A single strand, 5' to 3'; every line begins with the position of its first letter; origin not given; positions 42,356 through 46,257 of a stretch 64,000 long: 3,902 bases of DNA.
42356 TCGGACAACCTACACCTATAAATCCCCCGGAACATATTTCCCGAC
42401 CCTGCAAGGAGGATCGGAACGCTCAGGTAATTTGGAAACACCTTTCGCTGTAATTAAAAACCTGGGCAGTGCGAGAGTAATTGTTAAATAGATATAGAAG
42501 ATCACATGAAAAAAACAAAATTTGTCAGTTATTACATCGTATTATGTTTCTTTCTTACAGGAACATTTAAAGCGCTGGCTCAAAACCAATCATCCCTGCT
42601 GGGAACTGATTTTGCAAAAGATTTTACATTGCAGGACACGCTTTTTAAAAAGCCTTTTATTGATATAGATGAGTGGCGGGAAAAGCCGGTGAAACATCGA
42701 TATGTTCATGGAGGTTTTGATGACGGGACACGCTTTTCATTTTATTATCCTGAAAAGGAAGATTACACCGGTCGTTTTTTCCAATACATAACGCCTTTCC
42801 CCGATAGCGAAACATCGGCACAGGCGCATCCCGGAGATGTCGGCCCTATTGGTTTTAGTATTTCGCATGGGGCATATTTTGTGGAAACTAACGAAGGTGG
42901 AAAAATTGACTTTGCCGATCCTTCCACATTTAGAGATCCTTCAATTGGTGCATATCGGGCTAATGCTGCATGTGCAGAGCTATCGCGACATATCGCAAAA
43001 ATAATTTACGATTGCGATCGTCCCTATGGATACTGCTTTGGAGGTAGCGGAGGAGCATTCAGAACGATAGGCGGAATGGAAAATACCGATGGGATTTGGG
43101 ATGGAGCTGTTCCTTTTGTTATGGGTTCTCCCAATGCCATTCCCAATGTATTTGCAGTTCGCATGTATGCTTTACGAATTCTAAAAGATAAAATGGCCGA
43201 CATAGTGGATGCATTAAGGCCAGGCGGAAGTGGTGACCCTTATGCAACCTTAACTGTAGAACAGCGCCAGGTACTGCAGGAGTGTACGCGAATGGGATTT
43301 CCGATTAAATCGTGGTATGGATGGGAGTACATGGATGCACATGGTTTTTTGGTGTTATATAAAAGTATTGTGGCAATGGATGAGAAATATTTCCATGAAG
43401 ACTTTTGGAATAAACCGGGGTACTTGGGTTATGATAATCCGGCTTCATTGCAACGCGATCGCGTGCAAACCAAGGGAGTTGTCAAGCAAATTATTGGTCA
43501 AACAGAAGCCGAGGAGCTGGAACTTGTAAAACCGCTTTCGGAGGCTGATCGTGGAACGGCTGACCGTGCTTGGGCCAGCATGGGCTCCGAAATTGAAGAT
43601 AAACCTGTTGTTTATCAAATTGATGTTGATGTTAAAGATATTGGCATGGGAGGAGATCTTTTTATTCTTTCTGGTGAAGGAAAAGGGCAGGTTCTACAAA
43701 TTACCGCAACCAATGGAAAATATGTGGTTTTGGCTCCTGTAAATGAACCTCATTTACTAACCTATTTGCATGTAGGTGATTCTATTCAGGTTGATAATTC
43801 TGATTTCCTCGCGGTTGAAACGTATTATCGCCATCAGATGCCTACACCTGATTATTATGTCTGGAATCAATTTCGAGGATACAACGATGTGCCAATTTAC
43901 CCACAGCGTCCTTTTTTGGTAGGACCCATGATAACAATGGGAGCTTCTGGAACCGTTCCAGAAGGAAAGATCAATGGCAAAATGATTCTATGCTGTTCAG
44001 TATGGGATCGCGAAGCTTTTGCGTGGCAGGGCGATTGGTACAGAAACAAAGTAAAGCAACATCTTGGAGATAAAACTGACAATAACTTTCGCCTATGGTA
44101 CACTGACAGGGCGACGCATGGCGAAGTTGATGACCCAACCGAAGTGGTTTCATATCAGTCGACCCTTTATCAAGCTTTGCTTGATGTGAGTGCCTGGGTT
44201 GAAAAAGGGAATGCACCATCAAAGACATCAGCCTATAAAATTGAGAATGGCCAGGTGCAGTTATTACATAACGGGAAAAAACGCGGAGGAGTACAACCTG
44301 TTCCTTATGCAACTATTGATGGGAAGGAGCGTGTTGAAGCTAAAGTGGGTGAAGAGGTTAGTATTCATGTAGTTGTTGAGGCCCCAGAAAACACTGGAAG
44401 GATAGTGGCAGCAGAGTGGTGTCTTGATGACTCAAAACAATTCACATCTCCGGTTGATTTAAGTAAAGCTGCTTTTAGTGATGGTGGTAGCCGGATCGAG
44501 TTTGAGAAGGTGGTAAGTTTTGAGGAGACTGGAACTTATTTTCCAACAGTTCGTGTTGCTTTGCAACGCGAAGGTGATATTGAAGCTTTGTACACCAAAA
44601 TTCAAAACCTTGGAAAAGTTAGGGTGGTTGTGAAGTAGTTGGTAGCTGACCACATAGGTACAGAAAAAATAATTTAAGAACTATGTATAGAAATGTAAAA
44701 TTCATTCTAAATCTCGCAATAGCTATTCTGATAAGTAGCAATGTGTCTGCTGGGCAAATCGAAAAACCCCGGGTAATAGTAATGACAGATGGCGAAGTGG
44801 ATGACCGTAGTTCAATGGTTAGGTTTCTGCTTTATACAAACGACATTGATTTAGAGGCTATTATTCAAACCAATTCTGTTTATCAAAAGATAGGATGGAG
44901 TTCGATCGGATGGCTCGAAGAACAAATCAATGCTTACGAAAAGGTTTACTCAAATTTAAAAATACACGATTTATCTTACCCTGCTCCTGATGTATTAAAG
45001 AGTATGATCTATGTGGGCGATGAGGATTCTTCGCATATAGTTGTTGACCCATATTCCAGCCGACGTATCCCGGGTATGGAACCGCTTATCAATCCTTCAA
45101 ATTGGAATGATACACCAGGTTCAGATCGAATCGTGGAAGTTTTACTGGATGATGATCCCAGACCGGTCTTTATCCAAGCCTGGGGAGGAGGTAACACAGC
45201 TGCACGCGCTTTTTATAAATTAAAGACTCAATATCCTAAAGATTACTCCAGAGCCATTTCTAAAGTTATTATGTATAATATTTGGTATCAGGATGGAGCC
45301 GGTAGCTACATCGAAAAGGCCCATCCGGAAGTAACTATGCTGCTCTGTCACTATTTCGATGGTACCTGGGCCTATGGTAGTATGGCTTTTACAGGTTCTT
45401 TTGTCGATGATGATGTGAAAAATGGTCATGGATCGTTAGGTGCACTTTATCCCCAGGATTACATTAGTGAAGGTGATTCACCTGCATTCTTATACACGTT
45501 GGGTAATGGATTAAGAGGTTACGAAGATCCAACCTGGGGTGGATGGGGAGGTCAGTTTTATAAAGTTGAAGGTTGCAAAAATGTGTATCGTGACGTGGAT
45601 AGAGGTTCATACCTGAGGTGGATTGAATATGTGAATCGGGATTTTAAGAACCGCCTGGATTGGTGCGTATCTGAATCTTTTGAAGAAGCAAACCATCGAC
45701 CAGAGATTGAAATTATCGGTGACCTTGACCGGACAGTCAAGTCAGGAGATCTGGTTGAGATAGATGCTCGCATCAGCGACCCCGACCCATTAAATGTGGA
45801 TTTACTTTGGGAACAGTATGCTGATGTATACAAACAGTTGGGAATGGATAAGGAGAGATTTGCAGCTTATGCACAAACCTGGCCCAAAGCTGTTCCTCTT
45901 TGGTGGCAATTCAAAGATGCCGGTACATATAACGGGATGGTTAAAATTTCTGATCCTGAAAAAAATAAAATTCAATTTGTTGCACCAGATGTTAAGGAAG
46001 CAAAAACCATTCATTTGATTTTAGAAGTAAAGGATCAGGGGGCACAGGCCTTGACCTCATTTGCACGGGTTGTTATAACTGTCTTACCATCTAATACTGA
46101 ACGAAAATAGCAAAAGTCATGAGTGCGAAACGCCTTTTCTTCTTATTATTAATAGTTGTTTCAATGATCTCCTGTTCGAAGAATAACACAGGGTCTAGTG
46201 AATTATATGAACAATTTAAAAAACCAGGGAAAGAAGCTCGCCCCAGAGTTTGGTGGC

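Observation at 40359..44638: Tandem pair of uncharacterised 710-aa secreted proteins with a conserved putative Ser-Asp-His triad inside the PUL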

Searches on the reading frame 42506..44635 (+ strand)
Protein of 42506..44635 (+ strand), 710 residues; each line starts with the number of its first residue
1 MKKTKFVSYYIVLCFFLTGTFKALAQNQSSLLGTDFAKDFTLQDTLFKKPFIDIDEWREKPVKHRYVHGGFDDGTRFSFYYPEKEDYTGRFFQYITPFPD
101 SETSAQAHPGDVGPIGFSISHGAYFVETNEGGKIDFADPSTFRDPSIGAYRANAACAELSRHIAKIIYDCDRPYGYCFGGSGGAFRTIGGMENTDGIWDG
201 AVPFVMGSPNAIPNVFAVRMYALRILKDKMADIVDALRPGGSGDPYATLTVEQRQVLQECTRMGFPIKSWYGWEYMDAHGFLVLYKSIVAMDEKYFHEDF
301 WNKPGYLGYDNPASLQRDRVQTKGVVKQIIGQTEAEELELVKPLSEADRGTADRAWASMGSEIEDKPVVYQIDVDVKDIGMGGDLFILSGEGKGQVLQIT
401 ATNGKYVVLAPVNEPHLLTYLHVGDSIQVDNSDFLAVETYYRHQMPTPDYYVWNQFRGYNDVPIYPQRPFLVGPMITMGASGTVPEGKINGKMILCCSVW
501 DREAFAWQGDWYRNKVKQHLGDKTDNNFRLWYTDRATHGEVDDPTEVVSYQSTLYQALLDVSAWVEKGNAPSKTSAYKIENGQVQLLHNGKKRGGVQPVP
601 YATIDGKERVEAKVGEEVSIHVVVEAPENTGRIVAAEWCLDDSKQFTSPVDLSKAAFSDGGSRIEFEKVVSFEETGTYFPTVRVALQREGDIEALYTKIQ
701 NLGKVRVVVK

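Call 4: search_protein_families(library=pfam, proteins=[window:42506-44635:+], max_evalue=1)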
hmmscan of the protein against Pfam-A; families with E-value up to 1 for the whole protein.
window:42506-44635:+ (710 aa): 2 families
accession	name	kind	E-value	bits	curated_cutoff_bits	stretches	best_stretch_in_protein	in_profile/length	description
PF20091.5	Abhydrolase_10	-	0.0088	15.5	23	1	540-606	299-370/429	Alpha/beta hydrolase domain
PF07519.17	Tannase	-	0.032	13.5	29.8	1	490-583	364-457/490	Tannase and feruloyl esterase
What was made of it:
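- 42506..44638 (+): Gene B, a 710-aa paralogue of A (43% identity). Its subtype is common in rumen and gut Bacteroidales. Weak co-linear Pfam hits to Tannase (residues 490-583 on profile 364-457) and Abhydrolase_10 (call 4).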

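Call 5: search_protein_families(library=ncbifam, proteins=[window:42506-44635:+], max_evalue=1)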
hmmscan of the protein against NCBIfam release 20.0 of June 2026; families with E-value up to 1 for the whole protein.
window:42506-44635:+ (710 aa): 0 families

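Call 9: find_homologous_proteins(query=window:42506-44635:+, max_evalue=0.001)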
Query window:42506-44635:+ (710 aa): 3292 proteins with E <= 0.001 among 8000 candidates; the best 120 are listed.
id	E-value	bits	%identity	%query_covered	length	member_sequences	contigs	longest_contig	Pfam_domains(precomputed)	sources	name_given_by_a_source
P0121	0.0e+0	1674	100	100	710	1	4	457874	-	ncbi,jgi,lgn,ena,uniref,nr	ncbi:hypothetical protein [uncultured Draconibacterium sp.]|uniref:hypothetical protein n=1 Tax=uncu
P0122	0.0e+0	1395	81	100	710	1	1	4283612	-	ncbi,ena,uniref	ncbi:hypothetical protein [uncultured Draconibacterium sp.]|uniref:hypothetical protein n=1 Tax=uncu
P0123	0.0e+0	1394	81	100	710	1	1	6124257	-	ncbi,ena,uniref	ncbi:hypothetical protein [uncultured Draconibacterium sp.]|uniref:hypothetical protein n=1 Tax=uncu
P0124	0.0e+0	1389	81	100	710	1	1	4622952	-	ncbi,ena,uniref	ncbi:hypothetical protein [uncultured Draconibacterium sp.]|uniref:hypothetical protein n=1 Tax=uncu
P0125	0.0e+0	1368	80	100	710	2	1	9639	-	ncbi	-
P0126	0.0e+0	1354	81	98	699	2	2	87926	-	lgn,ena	-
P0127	0.0e+0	1353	79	100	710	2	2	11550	-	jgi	jgi:hypothetical protein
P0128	0.0e+0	1346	78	100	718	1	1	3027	-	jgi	jgi:hypothetical protein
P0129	0.0e+0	1343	78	100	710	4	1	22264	-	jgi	jgi:hypothetical protein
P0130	0.0e+0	1336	78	100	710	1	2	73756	-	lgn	-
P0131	0.0e+0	1335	78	100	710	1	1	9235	-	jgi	jgi:hypothetical protein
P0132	0.0e+0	1322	78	100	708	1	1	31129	-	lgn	-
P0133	0.0e+0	1295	77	98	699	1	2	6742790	-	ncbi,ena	-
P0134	0.0e+0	1277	76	98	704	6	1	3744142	-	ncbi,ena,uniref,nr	ncbi:hypothetical protein [Draconibacterium orientale]|uniref:hypothetical protein n=1 Tax=Draconiba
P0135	0.0e+0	1255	74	99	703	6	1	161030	-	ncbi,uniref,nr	ncbi:hypothetical protein [Bacteroides sp. 519]|uniref:hypothetical protein n=1 Tax=Bacteroides sp. 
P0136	0.0e+0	1254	74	99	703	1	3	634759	-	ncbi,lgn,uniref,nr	ncbi:hypothetical protein [Bacteroides graminisolvens]|uniref:hypothetical protein n=1 Tax=Bacteroid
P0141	0.0e+0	1234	74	98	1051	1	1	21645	PF04616.21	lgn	-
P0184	0.0e+0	1168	70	100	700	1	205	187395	-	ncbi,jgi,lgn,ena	-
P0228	0.0e+0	1120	67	100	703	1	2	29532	PF20091.6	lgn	-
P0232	0.0e+0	1119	67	100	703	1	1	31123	PF20091.6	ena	-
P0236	0.0e+0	1117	67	100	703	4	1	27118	PF20091.6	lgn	-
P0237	0.0e+0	1116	67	98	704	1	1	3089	PF20091.6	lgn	-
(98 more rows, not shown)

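Call 21: find_encoding_contigs(protein=P0184, flank=10000, max_places=4)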
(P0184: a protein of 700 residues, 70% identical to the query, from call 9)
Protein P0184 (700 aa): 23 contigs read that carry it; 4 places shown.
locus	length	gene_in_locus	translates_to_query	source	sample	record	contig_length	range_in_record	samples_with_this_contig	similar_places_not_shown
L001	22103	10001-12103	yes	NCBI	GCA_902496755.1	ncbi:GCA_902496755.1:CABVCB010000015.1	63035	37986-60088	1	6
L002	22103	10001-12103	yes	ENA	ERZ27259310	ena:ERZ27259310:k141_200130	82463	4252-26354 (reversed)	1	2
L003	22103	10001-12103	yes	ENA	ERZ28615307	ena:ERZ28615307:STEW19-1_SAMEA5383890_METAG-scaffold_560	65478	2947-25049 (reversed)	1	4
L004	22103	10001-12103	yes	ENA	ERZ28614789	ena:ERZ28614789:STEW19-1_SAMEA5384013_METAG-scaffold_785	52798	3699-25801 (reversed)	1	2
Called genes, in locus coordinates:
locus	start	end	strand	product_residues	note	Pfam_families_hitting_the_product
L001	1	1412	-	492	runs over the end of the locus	PF07632:Sde182_NH-like, PF21027:Sde0182_C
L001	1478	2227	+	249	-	PF20434:BD-FAE, PF07859:Abhydrolase_3, PF00326:Peptidase_S9 (weak)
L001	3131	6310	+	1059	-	PF13620:CarboxypepD_reg, PF13715:CarbopepD_reg_2, PF07715:Plug, PF00593:TonB_dep_Rec_b-barrel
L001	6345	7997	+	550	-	PF14322:SusD-like_3 (weak), PF07980:SusD_RagB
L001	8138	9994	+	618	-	PF02837:Glyco_hydro_2_N, PF22666:Glyco_hydro_2_N2 (weak), PF00703:Glyco_hydro_2, PF02836:Glyco_hydro_2_C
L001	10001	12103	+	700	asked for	-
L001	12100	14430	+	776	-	PF17389:Bac_rhamnosid6H, PF17390:Bac_rhamnosid_C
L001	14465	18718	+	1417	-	PF17132:Glyco_hydro_106, PF00754:F5_F8_type_C (weak), PF17132:Glyco_hydro_106, PF04616:Glyco_hydro_43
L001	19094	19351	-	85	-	-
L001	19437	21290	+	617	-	PF00933:Glyco_hydro_3, PF01915:Glyco_hydro_3_C, PF14310:Fn3-like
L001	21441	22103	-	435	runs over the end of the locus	PF18368:Ig_GlcNase, PF17753:Ig_mannosidase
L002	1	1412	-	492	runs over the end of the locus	PF07632:Sde182_NH-like, PF21027:Sde0182_C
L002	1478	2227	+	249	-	PF20434:BD-FAE, PF07859:Abhydrolase_3, PF00326:Peptidase_S9 (weak)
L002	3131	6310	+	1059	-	PF13620:CarboxypepD_reg, PF13715:CarbopepD_reg_2, PF07715:Plug, PF00593:TonB_dep_Rec_b-barrel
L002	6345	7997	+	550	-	PF14322:SusD-like_3 (weak), PF07980:SusD_RagB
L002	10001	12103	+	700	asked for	-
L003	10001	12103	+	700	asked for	-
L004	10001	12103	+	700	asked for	-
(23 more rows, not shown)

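Call 22: find_encoding_contigs(protein=P0136, flank=10000, max_places=2)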
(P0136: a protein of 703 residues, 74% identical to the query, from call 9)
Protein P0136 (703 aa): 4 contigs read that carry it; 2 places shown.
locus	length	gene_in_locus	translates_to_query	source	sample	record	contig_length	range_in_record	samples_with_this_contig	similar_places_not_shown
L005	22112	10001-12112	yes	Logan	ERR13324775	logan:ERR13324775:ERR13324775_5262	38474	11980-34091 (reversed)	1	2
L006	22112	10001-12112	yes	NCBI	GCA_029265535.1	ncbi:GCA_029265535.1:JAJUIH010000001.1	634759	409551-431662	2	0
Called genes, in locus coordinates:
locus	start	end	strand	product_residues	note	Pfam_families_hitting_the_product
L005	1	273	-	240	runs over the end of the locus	PF00072:Response_reg, PF04397:LytTR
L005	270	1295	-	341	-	PF06580:His_kinase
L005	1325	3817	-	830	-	PF07715:Plug, PF00593:TonB_dep_Rec_b-barrel, PF14905:OMP_b-brl_3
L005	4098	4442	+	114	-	PF12728:HTH_17 (weak)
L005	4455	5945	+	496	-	PF13351:DUF4099, PF13101:DUF3945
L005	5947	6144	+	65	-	-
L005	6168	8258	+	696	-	PF01751:Toprim, PF01131:Topoisom_bac, PF13342:Toprim_Crpt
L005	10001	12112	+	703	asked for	-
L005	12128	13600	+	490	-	PF22666:Glyco_hydro_2_N2 (weak), PF04616:Glyco_hydro_43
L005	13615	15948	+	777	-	PF00933:Glyco_hydro_3, PF01915:Glyco_hydro_3_C, PF14310:Fn3-like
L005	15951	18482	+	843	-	PF02837:Glyco_hydro_2_N, PF22666:Glyco_hydro_2_N2, PF00703:Glyco_hydro_2, PF02836:Glyco_hydro_2_C, PF16355:DUF4982, PF18565:Glyco_hydro2_C5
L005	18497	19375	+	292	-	PF00326:Peptidase_S9 (faint), PF00756:Esterase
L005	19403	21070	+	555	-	PF04616:Glyco_hydro_43, PF17851:GH43_C2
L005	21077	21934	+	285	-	PF00480:ROK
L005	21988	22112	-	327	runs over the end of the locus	PF12833:HTH_18, PF00165:HTH_AraC (weak)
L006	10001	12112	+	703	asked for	-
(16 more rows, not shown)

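Call 49: search_protein_families(library=pfam, proteins=[P0141], max_evalue=0.001)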
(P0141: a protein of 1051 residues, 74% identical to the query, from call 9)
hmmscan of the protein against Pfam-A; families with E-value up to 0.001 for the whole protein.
P0141 (1051 aa): 1 family
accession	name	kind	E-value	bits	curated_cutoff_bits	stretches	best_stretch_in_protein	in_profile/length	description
PF04616.20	Glyco_hydro_43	-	2.8e-12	47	32.2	1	722-942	14-232/288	Glycosyl hydrolases family 43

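Call 54: search_protein_families(library=pfam, proteins=[P0228, P0232], max_evalue=0.01)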
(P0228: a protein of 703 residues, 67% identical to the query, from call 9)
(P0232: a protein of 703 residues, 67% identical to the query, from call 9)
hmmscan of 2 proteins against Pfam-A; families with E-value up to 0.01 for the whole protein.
P0228 (703 aa): 2 families
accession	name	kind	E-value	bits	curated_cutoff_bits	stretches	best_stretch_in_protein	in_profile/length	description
PF20091.5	Abhydrolase_10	-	1.6e-05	24.5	23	1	533-595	299-366/429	Alpha/beta hydrolase domain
PF16158.11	N_BRCA1_IG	-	0.0052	17.8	28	0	596-638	54-95/108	Ig-like domain from next to BRCA1 gene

P0232 (703 aa): 1 family
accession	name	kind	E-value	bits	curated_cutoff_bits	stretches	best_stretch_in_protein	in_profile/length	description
PF20091.5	Abhydrolase_10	-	9.2e-06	25.3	23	1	533-593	299-364/429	Alpha/beta hydrolase domain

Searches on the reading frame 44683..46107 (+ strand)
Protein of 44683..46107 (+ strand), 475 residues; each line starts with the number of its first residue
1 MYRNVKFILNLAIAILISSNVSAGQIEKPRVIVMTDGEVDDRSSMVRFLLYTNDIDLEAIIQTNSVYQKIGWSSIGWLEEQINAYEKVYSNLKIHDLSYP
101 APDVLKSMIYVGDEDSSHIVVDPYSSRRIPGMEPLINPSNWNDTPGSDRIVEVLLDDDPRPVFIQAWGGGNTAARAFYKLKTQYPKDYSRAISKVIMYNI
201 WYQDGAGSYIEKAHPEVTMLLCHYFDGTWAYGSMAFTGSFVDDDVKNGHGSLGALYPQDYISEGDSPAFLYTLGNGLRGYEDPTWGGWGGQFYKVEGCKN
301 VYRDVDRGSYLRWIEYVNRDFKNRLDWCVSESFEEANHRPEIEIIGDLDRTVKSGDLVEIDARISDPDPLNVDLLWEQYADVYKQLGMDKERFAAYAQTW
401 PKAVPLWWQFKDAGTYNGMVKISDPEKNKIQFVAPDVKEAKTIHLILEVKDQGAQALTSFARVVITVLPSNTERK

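Call 8: search_protein_families(library=pfam, proteins=[window:44683-46107:+], max_evalue=0.00001)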
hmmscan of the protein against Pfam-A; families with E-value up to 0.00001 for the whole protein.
window:44683-46107:+ (475 aa): 2 families
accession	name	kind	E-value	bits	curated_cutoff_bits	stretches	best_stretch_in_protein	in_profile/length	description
PF07632.16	Sde182_NH-like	-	6.3e-64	216.5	26.8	1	30-292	1-268/268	Cellulose-binding Sde182, nucleoside hydrolase-like domain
PF21027.3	Sde0182_C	-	5.5e-18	65.8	27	1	407-467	21-83/83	Cellulose-binding protein Sde0182, C-terminal domain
